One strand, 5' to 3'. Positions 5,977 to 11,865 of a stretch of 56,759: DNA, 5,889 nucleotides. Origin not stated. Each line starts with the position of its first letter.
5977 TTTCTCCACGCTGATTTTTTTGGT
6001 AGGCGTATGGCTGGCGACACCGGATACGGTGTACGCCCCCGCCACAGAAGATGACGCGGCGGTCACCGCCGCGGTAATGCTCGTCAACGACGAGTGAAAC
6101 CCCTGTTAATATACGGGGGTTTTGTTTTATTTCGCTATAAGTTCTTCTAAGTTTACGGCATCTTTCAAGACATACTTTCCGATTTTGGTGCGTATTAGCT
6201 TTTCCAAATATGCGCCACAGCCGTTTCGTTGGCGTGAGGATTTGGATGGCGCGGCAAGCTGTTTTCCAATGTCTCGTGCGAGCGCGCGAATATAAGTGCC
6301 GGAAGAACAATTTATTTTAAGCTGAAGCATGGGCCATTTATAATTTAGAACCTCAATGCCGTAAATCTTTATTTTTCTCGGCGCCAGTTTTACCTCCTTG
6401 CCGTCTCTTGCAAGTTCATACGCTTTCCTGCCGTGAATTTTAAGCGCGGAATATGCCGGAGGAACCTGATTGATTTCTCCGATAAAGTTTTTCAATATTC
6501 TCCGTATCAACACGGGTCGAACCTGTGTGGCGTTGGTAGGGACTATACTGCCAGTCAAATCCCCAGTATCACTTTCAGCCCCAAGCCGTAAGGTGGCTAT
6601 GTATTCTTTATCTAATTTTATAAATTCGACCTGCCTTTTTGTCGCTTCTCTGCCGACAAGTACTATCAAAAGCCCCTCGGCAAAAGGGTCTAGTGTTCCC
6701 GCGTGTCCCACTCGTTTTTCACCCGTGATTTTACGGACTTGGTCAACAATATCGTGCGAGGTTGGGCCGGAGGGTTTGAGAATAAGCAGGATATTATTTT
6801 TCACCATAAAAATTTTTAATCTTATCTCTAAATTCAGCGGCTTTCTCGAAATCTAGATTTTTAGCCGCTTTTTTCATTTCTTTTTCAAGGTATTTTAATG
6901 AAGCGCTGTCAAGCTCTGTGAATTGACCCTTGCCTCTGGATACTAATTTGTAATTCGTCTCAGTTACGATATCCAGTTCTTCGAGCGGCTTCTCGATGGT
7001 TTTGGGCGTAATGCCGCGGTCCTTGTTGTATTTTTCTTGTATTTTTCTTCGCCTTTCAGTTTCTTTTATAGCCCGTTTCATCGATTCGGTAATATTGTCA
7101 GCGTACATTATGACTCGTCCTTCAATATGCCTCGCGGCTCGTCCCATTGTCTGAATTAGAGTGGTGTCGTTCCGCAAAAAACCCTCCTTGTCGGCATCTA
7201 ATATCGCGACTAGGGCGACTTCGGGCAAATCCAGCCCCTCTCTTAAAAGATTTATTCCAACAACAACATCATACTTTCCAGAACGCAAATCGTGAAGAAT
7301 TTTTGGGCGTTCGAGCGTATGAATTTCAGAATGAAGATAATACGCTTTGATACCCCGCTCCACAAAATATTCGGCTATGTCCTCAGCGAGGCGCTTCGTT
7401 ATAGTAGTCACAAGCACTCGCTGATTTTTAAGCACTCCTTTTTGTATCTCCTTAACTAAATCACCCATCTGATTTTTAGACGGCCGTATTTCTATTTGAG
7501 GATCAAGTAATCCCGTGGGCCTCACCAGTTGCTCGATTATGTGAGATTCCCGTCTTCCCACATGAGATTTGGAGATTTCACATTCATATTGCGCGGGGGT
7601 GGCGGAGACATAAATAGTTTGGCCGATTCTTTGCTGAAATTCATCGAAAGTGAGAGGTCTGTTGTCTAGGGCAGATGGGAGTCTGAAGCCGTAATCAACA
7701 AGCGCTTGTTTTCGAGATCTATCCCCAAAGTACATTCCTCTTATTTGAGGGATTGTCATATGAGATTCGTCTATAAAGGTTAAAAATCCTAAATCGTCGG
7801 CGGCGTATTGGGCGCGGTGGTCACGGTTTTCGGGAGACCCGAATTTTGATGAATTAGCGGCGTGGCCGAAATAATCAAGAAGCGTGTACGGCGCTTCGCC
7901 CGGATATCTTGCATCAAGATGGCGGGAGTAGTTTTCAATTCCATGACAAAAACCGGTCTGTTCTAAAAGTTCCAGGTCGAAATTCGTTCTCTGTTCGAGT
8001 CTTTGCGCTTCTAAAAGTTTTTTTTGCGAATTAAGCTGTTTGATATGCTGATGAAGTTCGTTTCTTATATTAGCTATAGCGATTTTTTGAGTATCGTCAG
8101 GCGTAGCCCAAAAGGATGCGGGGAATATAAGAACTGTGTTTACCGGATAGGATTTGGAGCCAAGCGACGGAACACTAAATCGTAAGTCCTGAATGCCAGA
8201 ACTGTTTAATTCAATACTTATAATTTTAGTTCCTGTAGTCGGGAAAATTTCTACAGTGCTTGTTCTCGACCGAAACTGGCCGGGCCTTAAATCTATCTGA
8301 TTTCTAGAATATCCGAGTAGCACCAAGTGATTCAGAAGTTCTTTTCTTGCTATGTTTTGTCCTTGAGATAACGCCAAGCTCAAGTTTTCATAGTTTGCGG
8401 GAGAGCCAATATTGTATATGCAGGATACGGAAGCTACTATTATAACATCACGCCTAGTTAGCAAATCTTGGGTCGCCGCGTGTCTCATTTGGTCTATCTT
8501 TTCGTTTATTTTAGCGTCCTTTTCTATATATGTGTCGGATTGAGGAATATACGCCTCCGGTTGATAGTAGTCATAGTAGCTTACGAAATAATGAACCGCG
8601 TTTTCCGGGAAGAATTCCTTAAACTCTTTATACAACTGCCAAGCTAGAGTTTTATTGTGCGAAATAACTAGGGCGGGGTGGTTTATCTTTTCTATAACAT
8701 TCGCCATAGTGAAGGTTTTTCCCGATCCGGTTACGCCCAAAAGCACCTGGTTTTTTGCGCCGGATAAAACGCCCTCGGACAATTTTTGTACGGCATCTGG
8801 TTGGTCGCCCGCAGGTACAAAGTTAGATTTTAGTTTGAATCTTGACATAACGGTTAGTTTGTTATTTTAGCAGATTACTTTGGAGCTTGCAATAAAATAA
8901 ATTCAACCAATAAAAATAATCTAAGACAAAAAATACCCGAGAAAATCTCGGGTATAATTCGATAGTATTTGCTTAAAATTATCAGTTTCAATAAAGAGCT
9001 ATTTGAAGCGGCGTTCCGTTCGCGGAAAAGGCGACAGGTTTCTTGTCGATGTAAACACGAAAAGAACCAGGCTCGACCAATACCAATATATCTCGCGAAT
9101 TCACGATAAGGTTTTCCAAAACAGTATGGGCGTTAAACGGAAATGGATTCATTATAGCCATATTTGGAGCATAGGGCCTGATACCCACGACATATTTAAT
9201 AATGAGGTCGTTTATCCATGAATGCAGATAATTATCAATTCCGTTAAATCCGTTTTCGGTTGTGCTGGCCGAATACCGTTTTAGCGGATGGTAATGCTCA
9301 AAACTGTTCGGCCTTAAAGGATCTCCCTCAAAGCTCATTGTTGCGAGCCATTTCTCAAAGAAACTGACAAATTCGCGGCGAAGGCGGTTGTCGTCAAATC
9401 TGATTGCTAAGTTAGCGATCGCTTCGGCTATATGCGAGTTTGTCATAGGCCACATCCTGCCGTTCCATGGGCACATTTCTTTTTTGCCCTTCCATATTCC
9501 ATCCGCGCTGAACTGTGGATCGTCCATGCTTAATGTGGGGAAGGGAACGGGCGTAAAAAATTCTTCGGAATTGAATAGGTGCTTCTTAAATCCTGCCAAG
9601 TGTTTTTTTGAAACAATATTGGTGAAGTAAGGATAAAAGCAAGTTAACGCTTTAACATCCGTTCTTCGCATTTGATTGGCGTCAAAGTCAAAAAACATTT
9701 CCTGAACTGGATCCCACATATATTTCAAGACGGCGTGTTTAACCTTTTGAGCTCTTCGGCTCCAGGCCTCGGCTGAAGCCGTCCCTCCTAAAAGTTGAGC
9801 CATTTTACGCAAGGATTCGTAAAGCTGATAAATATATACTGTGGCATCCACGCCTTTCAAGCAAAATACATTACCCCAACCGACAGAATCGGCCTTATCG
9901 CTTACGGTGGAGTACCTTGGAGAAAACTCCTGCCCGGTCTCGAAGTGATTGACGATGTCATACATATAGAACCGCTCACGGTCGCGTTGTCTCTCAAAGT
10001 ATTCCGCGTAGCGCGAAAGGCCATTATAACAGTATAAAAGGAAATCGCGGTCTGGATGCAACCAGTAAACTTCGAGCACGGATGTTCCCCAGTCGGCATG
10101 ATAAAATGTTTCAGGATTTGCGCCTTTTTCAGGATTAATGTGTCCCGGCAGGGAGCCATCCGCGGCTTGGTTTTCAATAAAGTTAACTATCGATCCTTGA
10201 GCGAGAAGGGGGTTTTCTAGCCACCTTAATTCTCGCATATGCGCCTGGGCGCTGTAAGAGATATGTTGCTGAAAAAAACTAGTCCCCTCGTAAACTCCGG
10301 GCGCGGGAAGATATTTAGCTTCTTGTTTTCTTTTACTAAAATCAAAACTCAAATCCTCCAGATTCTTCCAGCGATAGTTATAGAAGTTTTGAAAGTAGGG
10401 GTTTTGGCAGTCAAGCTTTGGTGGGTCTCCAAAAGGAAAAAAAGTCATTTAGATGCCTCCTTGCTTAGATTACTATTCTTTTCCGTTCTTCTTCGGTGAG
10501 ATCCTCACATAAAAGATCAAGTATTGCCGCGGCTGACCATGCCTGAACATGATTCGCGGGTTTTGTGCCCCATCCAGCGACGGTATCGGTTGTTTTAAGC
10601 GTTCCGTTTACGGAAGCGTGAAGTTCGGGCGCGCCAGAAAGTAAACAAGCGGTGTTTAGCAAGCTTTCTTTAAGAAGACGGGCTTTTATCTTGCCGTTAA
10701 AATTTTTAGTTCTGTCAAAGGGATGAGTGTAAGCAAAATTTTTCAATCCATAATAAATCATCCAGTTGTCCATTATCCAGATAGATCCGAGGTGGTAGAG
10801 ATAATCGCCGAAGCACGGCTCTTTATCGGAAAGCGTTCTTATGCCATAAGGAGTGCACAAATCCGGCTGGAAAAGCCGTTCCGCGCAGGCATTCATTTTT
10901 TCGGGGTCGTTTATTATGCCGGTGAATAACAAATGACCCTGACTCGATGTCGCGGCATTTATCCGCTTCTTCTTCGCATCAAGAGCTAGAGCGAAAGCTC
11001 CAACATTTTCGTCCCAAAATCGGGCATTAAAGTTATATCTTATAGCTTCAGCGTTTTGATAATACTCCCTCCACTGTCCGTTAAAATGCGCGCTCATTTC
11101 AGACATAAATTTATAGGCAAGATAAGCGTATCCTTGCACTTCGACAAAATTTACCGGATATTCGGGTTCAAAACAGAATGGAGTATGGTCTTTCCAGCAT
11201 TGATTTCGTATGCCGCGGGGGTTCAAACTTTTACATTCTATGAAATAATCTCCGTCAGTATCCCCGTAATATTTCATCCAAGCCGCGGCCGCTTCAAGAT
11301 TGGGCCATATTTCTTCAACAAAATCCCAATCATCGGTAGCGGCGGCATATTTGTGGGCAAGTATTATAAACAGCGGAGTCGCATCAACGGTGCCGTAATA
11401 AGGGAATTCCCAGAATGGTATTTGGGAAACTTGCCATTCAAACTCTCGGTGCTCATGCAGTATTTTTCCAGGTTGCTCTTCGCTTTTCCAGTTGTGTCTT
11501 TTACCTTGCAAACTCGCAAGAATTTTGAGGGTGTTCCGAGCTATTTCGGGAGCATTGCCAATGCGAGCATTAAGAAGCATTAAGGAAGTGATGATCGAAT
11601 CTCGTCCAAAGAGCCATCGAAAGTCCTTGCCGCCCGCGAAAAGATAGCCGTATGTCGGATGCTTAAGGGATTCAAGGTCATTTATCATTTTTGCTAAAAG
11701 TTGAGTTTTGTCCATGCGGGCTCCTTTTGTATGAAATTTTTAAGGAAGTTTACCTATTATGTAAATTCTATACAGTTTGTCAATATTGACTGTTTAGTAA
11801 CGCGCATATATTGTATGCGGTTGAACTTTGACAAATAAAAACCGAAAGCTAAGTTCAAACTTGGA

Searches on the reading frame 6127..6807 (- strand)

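Call 8: search_protein_families(library=pfam, proteins=[window:6127-6807:-], max_evalue=0.00001)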
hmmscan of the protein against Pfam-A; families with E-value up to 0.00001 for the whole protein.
window:6127-6807:- (226 aa): 1 family
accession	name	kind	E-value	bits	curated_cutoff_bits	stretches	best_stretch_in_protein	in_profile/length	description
PF01509.24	TruB_N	-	5.1e-50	170.2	27.3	1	25-173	1-149/149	TruB family pseudouridylate synthase (N terminal domain)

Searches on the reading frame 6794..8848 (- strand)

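Call 8: search_protein_families(library=pfam, proteins=[window:6794-8848:-], max_evalue=0.00001)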
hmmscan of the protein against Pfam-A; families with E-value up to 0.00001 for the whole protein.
window:6794-8848:- (684 aa): 6 families
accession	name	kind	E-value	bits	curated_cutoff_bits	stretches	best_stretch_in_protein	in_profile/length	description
PF12344.14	UvrB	-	4e-22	78.2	27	1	581-622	1-42/43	Ultra-violet resistance protein B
PF00271.37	Helicase_C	-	7.4e-19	68.5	23.5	1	471-574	11-109/110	Helicase conserved C-terminal domain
PF17757.6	UvrB_inter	-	1.3e-15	57.7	22.9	1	158-245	1-89/91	UvrB interaction domain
PF04851.21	ResIII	-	8.7e-11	42.4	22.5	1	15-137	7-130/164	Type III restriction enzyme, res subunit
PF02151.25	UVR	-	1.7e-09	37.6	21.5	1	651-679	4-32/36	UvrB/uvrC motif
PF00270.35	DEAD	-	1.1e-08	35.4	26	0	28-86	12-77/167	DEAD/DEAH box helicase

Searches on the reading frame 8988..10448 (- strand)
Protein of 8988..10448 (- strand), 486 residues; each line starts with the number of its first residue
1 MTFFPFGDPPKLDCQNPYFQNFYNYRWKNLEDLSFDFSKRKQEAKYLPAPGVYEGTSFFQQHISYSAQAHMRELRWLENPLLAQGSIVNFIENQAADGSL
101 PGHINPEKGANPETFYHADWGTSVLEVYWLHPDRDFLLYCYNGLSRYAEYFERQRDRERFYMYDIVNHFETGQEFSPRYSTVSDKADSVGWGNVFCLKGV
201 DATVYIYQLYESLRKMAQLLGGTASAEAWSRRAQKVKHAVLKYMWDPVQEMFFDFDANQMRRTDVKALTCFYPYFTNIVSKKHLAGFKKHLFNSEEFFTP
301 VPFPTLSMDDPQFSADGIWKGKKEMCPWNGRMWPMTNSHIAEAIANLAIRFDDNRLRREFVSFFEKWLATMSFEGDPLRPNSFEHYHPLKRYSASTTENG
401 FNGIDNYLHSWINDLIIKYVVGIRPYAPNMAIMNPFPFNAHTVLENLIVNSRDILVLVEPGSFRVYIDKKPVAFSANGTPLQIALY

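Call 3: search_protein_families(library=pfam, proteins=[window:8988-10448:-], max_evalue=0.1)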
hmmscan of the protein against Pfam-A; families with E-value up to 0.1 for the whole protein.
window:8988-10448:- (486 aa): 3 families
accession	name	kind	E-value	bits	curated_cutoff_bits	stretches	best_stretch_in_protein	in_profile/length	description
PF22422.2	MGH1-like_GH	-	6.7e-40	138.2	27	1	63-366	5-330/356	Mannosylglycerate hydrolase MGH1-like glycoside hydrolase domain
PF01204.24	Trehalase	-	3.2e-13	49.8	21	1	123-287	231-394/512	Trehalase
PF17389.8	Bac_rhamnosid6H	-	7.8e-05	22.6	24.5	1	87-244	69-213/339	Bacterial alpha-L-rhamnosidase 6 hairpin glycosidase domain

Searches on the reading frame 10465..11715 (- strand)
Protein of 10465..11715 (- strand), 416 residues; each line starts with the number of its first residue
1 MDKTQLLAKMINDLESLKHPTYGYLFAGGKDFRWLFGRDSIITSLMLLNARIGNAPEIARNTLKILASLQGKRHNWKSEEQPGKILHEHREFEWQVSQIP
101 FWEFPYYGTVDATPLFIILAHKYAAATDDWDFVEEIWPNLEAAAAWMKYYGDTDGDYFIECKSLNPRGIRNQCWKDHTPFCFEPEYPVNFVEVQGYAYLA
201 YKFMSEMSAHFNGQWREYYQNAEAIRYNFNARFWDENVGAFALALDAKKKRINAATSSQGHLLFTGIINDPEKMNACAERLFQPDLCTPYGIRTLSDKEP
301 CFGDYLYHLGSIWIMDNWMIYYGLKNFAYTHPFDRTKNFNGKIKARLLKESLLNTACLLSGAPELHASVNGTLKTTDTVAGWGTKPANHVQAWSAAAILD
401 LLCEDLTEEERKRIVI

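Call 3: search_protein_families(library=pfam, proteins=[window:10465-11715:-], max_evalue=0.1)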
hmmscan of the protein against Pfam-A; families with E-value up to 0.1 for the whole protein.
window:10465-11715:- (416 aa): 4 families
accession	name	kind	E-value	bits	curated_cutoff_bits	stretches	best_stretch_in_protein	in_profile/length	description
PF22422.2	MGH1-like_GH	-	5.6e-15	56.2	27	1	191-334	173-318/356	Mannosylglycerate hydrolase MGH1-like glycoside hydrolase domain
PF06202.20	GDE_C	-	5.2e-14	52.4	21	1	105-399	75-366/367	Amylo-alpha-1,6-glucosidase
PF03200.22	Glyco_hydro_63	-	1.5e-05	24.4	22.4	1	270-331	362-430/492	Glycosyl hydrolase family 63 C-terminal domain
PF17389.8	Bac_rhamnosid6H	-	4.9e-05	23.2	24.5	1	105-281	92-250/339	Bacterial alpha-L-rhamnosidase 6 hairpin glycosidase domain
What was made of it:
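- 10465..11715 (-): Divergently transcribed GDE_C / MGH1-like glycoside hydrolase. It is a conserved upstream neighbour in related CPR loci and is listed as context, not as a proven part. Pfam (call 3).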
